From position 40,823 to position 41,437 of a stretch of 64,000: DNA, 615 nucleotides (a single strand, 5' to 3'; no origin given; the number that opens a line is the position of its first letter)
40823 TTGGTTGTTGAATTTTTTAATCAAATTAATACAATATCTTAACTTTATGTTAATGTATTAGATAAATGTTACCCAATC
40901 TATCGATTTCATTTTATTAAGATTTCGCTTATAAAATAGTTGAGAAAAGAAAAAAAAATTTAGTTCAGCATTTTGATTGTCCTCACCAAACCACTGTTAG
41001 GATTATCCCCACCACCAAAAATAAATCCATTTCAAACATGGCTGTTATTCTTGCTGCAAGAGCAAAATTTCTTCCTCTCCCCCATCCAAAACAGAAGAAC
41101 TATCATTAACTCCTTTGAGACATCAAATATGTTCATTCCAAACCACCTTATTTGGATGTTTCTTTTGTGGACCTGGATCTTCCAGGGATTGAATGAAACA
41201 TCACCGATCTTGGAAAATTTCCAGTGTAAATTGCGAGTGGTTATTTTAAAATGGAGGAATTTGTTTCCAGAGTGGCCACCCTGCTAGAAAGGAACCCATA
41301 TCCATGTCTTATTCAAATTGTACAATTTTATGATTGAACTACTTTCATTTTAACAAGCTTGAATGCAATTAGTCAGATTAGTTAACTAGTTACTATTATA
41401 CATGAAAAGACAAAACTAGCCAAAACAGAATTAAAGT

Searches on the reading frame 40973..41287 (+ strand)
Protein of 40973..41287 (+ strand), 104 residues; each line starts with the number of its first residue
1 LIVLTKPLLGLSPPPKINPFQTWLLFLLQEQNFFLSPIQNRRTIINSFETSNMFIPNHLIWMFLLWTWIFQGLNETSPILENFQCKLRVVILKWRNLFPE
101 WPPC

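Call 34: search_protein_families(library=pfam, proteins=[window:40973-41287:+])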
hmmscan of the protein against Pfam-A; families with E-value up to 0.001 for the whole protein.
window:40973-41287:+ (104 aa): 0 families
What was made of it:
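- Tried and rejected: Pfam on the two longest ORFs inside intron 4 (40973-41287 plus strand, 41513-41734 minus strand): nothing, so there is no sign of a nested gene (call 34).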
